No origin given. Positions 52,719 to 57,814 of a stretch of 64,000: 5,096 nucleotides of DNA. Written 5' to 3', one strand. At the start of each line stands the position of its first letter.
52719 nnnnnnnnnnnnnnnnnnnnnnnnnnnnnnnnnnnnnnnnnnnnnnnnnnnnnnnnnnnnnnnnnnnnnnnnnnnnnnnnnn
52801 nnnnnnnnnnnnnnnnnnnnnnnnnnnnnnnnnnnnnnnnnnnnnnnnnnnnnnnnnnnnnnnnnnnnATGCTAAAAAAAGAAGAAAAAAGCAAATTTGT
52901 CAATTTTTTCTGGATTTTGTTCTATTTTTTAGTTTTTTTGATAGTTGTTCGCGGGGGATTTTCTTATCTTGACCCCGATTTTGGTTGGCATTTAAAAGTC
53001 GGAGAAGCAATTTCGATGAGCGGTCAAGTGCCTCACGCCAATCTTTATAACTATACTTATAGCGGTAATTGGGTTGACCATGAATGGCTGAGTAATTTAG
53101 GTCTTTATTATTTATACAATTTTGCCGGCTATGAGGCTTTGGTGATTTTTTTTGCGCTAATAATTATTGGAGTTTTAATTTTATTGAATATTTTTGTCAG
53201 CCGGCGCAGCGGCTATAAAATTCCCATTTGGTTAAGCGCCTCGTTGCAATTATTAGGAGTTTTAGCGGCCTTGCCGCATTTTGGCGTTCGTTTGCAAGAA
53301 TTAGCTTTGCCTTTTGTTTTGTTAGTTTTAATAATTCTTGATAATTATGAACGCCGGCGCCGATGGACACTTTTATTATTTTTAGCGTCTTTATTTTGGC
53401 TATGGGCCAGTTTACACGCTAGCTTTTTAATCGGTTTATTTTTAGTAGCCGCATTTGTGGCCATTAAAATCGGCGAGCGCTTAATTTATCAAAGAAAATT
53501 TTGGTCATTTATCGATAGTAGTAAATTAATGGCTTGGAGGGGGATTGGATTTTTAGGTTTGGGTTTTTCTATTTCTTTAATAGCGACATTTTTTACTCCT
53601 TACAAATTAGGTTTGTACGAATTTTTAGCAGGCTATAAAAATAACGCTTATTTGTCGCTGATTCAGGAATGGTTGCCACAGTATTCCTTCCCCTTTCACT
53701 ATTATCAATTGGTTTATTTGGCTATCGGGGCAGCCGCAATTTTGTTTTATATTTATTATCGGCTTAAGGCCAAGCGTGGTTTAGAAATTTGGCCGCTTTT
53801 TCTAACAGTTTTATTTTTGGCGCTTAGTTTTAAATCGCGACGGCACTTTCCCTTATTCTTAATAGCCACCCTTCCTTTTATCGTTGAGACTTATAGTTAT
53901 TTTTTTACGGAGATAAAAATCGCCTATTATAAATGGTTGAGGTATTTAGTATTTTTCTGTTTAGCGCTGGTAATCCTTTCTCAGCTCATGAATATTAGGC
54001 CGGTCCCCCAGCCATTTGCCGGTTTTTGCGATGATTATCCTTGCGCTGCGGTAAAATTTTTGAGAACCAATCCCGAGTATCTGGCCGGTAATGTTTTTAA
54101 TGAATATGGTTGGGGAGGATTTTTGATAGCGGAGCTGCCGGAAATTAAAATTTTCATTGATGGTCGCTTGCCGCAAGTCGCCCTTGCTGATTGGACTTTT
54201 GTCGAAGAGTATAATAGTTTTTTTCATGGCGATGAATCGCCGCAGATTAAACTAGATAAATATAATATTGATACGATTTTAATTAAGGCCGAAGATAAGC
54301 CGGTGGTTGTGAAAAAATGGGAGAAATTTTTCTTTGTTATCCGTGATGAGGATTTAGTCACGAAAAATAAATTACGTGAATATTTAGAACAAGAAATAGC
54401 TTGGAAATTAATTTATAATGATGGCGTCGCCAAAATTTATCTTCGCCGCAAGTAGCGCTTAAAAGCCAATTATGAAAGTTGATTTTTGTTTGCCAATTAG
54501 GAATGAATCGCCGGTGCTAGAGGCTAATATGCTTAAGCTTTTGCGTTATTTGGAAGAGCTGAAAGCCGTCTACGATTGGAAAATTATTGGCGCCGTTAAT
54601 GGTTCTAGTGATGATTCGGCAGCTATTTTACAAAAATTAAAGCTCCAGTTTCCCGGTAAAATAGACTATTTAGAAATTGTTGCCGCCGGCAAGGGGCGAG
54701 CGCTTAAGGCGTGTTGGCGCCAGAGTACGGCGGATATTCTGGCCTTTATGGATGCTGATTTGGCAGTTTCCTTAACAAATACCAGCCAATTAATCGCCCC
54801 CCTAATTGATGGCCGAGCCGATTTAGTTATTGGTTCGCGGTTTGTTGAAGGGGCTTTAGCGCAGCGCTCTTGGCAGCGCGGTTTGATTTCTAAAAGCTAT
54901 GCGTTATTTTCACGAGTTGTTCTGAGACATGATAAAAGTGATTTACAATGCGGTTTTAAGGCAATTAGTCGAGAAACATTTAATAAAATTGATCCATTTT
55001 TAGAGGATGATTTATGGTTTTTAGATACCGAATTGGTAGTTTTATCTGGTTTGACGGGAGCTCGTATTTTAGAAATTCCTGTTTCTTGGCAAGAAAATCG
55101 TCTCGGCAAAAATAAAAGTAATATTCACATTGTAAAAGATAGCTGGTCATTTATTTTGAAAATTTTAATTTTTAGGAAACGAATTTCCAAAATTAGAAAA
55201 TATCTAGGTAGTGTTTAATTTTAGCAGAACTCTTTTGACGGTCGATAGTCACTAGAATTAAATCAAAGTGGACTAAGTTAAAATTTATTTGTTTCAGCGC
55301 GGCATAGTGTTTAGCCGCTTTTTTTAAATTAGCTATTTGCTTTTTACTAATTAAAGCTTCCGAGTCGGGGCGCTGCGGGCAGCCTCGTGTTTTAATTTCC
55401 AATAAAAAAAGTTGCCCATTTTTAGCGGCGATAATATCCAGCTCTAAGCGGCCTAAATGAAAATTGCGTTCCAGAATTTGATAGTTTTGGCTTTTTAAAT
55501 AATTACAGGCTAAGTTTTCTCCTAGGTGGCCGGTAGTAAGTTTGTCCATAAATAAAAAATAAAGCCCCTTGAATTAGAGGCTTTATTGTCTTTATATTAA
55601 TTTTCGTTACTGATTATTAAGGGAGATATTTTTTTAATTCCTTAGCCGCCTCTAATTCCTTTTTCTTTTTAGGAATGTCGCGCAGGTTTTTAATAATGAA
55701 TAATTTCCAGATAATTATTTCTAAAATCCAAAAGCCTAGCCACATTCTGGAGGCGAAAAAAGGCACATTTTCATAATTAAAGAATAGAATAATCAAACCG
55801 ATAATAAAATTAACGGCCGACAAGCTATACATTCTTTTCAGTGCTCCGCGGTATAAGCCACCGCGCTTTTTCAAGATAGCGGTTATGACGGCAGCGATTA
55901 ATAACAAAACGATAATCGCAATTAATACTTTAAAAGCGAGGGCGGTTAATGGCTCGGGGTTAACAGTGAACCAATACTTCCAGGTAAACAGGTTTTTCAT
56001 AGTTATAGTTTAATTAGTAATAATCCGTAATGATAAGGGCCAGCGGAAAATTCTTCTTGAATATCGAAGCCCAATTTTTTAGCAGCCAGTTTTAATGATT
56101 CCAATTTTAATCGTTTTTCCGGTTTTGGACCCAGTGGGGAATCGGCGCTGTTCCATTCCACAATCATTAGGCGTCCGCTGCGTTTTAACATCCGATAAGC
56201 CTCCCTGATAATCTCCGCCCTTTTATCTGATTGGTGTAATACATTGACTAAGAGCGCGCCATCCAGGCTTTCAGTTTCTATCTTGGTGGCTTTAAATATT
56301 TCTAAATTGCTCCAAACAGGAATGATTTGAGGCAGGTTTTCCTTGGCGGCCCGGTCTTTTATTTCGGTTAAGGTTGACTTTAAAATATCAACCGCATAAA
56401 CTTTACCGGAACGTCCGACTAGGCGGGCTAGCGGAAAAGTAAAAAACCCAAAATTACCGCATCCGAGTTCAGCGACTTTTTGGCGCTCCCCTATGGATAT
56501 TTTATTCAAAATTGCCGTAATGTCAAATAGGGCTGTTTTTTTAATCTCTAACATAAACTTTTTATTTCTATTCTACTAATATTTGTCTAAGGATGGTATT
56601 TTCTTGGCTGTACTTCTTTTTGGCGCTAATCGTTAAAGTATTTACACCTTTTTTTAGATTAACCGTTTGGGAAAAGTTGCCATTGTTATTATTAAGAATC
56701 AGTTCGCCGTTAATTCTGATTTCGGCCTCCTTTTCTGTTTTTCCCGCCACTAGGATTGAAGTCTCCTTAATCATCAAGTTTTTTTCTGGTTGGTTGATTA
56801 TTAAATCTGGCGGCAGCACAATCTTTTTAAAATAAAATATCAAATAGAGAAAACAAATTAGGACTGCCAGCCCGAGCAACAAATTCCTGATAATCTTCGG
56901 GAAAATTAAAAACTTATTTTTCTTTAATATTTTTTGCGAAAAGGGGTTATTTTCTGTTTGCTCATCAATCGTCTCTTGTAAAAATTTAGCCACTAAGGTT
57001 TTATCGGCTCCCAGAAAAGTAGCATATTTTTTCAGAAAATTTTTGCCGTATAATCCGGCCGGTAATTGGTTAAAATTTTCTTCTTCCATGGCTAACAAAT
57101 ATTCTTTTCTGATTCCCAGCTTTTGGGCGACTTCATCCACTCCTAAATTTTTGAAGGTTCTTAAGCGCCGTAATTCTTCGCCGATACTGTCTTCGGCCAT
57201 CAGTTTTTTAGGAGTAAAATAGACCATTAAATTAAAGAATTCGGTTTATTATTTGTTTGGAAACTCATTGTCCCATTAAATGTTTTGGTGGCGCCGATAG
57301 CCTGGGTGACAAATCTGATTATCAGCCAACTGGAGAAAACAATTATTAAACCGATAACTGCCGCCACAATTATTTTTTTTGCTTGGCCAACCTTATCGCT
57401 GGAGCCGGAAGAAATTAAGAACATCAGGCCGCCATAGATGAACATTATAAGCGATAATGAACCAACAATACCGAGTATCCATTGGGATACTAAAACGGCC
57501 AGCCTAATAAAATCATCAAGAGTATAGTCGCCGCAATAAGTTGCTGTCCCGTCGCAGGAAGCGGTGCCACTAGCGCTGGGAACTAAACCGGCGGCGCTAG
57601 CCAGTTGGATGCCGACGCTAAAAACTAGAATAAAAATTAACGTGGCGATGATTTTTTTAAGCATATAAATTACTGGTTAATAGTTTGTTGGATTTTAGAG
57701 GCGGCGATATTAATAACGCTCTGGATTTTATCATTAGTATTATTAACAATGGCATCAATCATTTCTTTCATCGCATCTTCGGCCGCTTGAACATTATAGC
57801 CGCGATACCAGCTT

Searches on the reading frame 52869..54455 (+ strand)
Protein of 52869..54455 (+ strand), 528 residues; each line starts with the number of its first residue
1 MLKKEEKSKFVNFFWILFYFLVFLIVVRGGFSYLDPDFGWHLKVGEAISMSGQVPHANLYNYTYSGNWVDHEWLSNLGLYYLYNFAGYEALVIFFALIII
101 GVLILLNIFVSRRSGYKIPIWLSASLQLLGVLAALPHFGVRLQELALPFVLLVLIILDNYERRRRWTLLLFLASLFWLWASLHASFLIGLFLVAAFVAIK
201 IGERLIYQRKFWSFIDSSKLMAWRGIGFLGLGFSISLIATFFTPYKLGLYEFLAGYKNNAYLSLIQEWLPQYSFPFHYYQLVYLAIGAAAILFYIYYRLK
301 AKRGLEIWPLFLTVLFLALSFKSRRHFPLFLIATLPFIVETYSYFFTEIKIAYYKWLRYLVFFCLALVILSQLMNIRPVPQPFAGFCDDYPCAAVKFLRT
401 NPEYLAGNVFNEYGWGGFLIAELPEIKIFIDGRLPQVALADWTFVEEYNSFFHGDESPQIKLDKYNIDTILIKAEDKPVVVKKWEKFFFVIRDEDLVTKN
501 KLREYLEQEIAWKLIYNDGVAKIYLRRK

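Call 8: search_protein_families(library=pfam, proteins=[window:52869-54455:+], max_evalue=0.01)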
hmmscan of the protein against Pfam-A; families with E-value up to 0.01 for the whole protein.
window:52869-54455:+ (528 aa): 0 families

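Call 71: search_solved_structures(query=A4, max_evalue=10)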
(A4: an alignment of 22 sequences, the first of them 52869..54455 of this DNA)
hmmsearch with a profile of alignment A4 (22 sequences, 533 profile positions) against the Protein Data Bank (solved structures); distinct sequences matched with E-value up to 10: 3.
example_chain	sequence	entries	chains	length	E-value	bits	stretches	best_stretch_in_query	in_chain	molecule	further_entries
7e8l_A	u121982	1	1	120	2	10.3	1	463-525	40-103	Putative chemosensory protein CSP8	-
9vcb_A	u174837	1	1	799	3.3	9.6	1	91-198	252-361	DNA internalization-related competence protein ComEC/Rec2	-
9vcf_A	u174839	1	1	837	3.5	9.5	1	91-198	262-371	DNA internalization-related competence protein ComEC/Rec2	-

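Call 72: search_protein_families(library=pfam, alignment_id=A4, max_evalue=1)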
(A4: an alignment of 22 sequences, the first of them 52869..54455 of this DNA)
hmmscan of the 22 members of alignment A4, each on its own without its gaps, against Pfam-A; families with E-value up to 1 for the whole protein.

A. member 1, window:52869-54455:+ (528 aa): 0 families

B. families by the number of members that match (of 22 scanned): 3 families
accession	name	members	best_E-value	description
PF05010.19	TACC_C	1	0.19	Transforming acidic coiled-coil-containing protein (TACC), C-terminal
PF17086.10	HV_small_capsid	1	0.21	Small capsid protein of Herpesviridae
PF19456.4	MobI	1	0.24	MobI protein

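Call 74: find_homologous_proteins(query=window:52869-54455:+, max_evalue=0.001)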
Query window:52869-54455:+ (528 aa): 572 proteins with E <= 0.001 among 8000 candidates; the best 120 are listed.
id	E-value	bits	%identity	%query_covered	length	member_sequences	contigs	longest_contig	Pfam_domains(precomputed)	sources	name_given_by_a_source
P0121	0.0e+0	1186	100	100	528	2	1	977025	-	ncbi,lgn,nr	ncbi:MAG: hypothetical protein HY931_03685 [Candidatus Falkowbacteria bacterium]|nr:MAG: hypothetica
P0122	0.0e+0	1031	84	100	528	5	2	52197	-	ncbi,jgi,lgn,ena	ncbi:MAG: hypothetical protein WCW61_04260 [Patescibacteria group bacterium]|jgi:hypothetical protei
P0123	6.8e-289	978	80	100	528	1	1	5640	-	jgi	jgi:hypothetical protein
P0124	6.0e-264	895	74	100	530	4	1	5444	-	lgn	-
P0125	5.0e-262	889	74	99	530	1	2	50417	-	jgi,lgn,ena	jgi:hypothetical protein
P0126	2.2e-225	768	65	100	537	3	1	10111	-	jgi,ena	-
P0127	5.6e-195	668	57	100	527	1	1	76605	-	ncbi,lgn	-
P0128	1.9e-189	649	56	100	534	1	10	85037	-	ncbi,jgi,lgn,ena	jgi:hypothetical protein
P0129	1.1e-186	640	56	99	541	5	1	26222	-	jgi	jgi:hypothetical protein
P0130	5.1e-186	638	76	71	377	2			-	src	-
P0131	2.0e-184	633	55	96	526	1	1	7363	-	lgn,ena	-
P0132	3.2e-184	632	57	98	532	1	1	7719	-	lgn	-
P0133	6.3e-179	615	54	100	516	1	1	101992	-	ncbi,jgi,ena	ncbi:MAG: hypothetical protein WCT50_02210 [Patescibacteria group bacterium]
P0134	1.6e-175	603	54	99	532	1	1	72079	-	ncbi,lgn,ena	-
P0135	1.0e-174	601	52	100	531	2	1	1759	-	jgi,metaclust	metaclust:\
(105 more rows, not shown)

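Call 82: search_protein_families(library=ncbifam, proteins=[window:52869-54455:+], max_evalue=0.01)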
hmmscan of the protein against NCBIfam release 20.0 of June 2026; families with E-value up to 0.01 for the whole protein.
window:52869-54455:+ (528 aa): 0 families

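Call 83: predict_structure(alignment_id=A5)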
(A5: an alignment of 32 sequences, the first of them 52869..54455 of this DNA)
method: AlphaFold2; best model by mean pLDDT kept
length: 528 residues; sequences in the alignment: 32
mean_pLDDT: 86.9   pTM: 0.88
mean pLDDT of the five models: 86.9, 86.2, 86.1, 83.3, 83.2
residues with pLDDT >= 90: 296; 70-90: 169; 50-70: 56; < 50: 7
segments of 3 or more residues with pLDDT < 50: 1-5
pLDDT, mean of each block of 10 residues (from residue 1): 56 94 95 89 92 83 74 93 96 97 97 86 94 89 94 96 92 96 94 97 86 79 95 96 88 72 61 65 94 93 91 94 86 96 83 79 94 93 90 94 89 88 83 63 80 84 91 80 71 71 91 94 91
secondary structure, 60 per line:
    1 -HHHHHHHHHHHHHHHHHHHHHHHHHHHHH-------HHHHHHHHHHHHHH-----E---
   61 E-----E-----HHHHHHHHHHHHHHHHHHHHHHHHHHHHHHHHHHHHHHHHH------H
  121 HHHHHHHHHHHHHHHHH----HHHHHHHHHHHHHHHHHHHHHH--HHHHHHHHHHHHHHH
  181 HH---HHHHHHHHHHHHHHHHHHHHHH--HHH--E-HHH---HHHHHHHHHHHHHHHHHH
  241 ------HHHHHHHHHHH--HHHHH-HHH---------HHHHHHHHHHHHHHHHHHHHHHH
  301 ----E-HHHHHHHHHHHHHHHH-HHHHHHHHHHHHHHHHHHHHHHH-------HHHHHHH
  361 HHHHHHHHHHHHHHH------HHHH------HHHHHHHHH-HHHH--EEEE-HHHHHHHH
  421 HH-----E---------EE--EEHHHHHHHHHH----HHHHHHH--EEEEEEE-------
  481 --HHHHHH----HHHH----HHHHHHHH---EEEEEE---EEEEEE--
elements in order: H2-30 H38-51 H73-113 H120-137 H142-163 H166-182 H186-207 H223-240 H247-257 H260-264 H278-300 H307-322 H324-346 H354-375 H382-385 H392-400 H402-405 E408-411 H413-422 H444-453 H458-464 E467-473 H483-488 H493-496 H501-508 E512-517 E521-526

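Call 85: fold_search(model_id=the predicted structure, library=pdb)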
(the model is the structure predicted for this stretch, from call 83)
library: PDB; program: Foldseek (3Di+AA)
matches with E <= 10: 180; with E <= 0.001: 20
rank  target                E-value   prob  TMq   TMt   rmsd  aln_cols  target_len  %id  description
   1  7zlg_A                5.5e-07  1.00  0.55  0.46   9.7       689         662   11  Cryo-EM structure of C-mannosyltransferase CeDPY19, in complex with acceptor peptide and bound to CMT2-Fab and anti-Fa (released 2023-01-11)
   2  6ezn_F                7.9e-07  1.00  0.59  0.49  12.2       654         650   11  Cryo-EM structure of the yeast oligosaccharyltransferase (OST) complex (released 2018-01-17)
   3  7zli_A                1.2e-06  1.00  0.56  0.46   9.4       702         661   10  Cryo-EM structure of C-mannosyltransferase CeDPY19, in complex with Dol25-P-Man and bound to CMT2-Fab and anti-Fab nan (released 2023-01-11)
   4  8age_A                1.7e-06  1.00  0.59  0.50   9.8       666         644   10  Structure of yeast oligosaccharylransferase complex with acceptor peptide bound (released 2022-12-07)
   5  8b6l_I                2.0e-06  1.00  0.58  0.47  14.1       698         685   10  Subtomogram average of the human Sec61-TRAP-OSTA-translocon (released 2022-12-07)
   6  7e9s_A                2.6e-06  1.00  0.48  0.32  14.3       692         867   13  Archaeal oligosaccharyltransferase AglB from Archaeoglobus fulgidus in complex with an inhibitory peptide and a dolich (released 2021-09-08)
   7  9n9j_I                3.4e-06  1.00  0.59  0.46  12.5       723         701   10  Structure of a GRP94 folding intermediate engaged with a CCDC134- and FKBP11-bound secretory translocon (released 2025-11-19)
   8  7zlh_A                3.4e-06  1.00  0.57  0.48   9.4       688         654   12  Cryo-EM structure of C-mannosyltransferase CeDPY19, in apo state, bound to CMT2-Fab and anti-Fab nanobody (released 2023-01-11)
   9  7oci_F                3.9e-06  1.00  0.58  0.49  11.8       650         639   10  Cryo-EM structure of yeast Ost6p containing oligosaccharyltransferase complex (released 2022-02-16)
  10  3wak                  4.7e-06  1.00  0.47  0.32  13.8       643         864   11  Crystal structure of the Archaeoglobus fulgidus oligosaccharyltransferase (O29867_ARCFU) in the apo form (released 2013-10-30)
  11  5gmy_A                1.4e-05  1.00  0.49  0.34  13.9       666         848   12  Crystal structure of the Archaeoglobus fulgidus oligosaccharyltransferase (O29867_ARCFU) tethered with an acceptor pep (released 2017-02-01)
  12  8agc_A                1.5e-05  1.00  0.53  0.42  13.7       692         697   11  Structure of yeast oligosaccharylransferase complex with lipid-linked oligosaccharide and non-acceptor peptide bound (released 2022-12-07)
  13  8agb_A                1.5e-05  1.00  0.55  0.47  11.5       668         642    9  Structure of yeast oligosaccharylransferase complex with lipid-linked oligosaccharide bound (released 2022-12-07)
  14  6s7t_A                2.6e-05  1.00  0.59  0.45  13.3       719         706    9  Cryo-EM structure of human oligosaccharyltransferase complex OST-B (released 2019-12-18)
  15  6s7o_A                2.9e-05  1.00  0.57  0.47  11.9       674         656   10  Cryo-EM structure of human oligosaccharyltransferase complex OST-A (released 2019-12-18)
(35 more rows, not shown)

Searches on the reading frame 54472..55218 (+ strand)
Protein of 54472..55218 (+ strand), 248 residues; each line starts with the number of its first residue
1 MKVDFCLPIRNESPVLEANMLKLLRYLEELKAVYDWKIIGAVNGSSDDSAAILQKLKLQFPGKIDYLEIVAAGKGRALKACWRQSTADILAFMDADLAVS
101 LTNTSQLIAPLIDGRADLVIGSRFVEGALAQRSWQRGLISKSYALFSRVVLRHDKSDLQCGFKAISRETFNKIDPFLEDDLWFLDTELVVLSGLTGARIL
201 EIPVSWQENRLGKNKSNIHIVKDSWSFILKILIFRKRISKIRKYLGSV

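Call 8: search_protein_families(library=pfam, proteins=[window:54472-55218:+], max_evalue=0.01)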
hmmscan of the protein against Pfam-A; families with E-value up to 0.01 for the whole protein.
window:54472-55218:+ (248 aa): 1 family
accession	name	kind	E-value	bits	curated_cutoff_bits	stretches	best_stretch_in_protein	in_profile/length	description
PF00535.33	Glycos_transf_2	-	4e-18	66.3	23.3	1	6-173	3-167/168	Glycosyl transferase family 2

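Call 82: search_protein_families(library=ncbifam, proteins=[window:54472-55218:+], max_evalue=0.01)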
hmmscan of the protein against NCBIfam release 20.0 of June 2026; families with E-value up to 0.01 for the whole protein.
window:54472-55218:+ (248 aa): 9 families
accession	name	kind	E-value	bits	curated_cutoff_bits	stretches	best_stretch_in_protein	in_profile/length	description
TIGR04182.1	glyco_TIGR04182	equivalog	7.4e-14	51.8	325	1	71-238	57-221/293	S-layer glycoprotein N-glycosyltransferase AglJ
NF007986.1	PRK10714.1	equivalog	6e-07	28.8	529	1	2-217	7-211/316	undecaprenyl-phosphate 4-deoxy-4-formamido-L-arabinose transferase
NF047588.1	GlcsyltransPgfSStrep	equivalog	1.4e-06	27.8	500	1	1-173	1-167/308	glycosyltransferase PgfS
NF058614.1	PPMAGASynPpgS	equivalog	3.9e-06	26.4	370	1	27-204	19-194/226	polyprenyl-phospho-N-acetylgalactosaminyl synthase PpgS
TIGR04283.1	glyco_like_mftF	equivalog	2.5e-05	23.9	182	1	18-188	12-165/221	TIGR04283 family arsenosugar biosynthesis glycosyltransferase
TIGR03937.1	PgaC_IcaA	equivalog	6.5e-05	22.1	422.3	1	4-111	48-150/407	poly-beta-1,6-N-acetyl-D-glucosamine synthase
NF010496.0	PRK13915.1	equivalog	0.00011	21.4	262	1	2-114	32-146/307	glucosyl-3-phosphoglycerate synthase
NF007482.0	PRK10073.1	equivalog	0.0061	15.6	423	1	33-107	33-106/334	glycosyltransferase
NF041875.1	EPS_EpsD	equivalog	0.0077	15.7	370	1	35-173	30-170/325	exopolysaccharide biosynthesis glycosyltransferase EpsD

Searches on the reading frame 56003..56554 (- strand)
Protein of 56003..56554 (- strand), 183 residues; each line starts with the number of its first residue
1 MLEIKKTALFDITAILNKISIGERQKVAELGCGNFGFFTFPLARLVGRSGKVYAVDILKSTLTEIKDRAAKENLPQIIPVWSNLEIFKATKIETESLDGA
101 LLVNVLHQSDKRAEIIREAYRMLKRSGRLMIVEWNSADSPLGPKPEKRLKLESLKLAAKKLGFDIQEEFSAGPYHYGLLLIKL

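Call 8: search_protein_families(library=pfam, proteins=[window:56003-56554:-], max_evalue=0.01)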
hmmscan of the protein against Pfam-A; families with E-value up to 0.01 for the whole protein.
window:56003-56554:- (183 aa): 8 families
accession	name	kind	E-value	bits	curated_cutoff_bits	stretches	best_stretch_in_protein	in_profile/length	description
PF08241.18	Methyltransf_11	-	2.7e-12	47.6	21.2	1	29-131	2-95/95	Methyltransferase domain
PF13847.12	Methyltransf_31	-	7.8e-11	42.3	27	1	25-135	5-113/145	Methyltransferase domain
PF13649.12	Methyltransf_25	-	4.2e-10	40.6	27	1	27-127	1-97/97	Methyltransferase domain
PF01209.24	Ubie_methyltran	-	2.2e-08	34.2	20.1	1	23-137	47-157/233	ubiE/COQ5 methyltransferase family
PF08242.18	Methyltransf_12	-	1.6e-07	32.4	30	1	29-129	2-98/98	Methyltransferase domain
PF05175.20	MTS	-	3.5e-05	24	23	1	16-136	24-143/170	Methyltransferase small domain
PF01269.23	Fibrillarin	-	0.00016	21.3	27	1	12-176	60-216/227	Fibrillarin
PF13489.12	Methyltransf_23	-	0.0034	17.5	27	1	17-145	14-124/164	Methyltransferase domain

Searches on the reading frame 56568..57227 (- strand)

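Call 8: search_protein_families(library=pfam, proteins=[window:56568-57227:-], max_evalue=0.01)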
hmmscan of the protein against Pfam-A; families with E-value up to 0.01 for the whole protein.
window:56568-57227:- (219 aa): 4 families
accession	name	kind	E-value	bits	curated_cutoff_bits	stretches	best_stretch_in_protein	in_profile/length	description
PF13413.12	HTH_25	-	4.4e-17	62.1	24.6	1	19-76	2-59/62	Helix-turn-helix domain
PF09136.16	Glucodextran_B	-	2e-09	37.6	27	1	140-218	1-81/83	Glucodextranase, domain B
PF12844.13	HTH_19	-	8.2e-07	29.3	30.2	1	16-77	1-56/64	Helix-turn-helix domain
PF13560.12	HTH_31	-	0.0091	16.7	27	0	15-49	2-36/64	Helix-turn-helix domain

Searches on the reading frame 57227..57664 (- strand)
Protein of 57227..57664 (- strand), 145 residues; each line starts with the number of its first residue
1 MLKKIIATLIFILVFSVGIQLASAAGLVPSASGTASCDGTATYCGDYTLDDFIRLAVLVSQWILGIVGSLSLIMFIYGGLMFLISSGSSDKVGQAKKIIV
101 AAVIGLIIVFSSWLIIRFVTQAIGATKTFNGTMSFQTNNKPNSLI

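Call 8: search_protein_families(library=pfam, proteins=[window:57227-57664:-], max_evalue=0.01)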
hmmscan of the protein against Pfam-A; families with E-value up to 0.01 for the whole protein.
window:57227-57664:- (145 aa): 3 families
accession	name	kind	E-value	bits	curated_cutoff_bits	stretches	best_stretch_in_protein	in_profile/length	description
PF18895.5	T4SS_pilin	-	3.6e-10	40.2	26.6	1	59-119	12-71/71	Type IV secretion system pilin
PF03779.20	SPW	-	0.0019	19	31.5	1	55-122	11-76/93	SPW repeat domain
PF18338.7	BppL_N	-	0.0035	17.3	25.8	0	120-132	11-23/25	Lower baseplate protein N-terminal domain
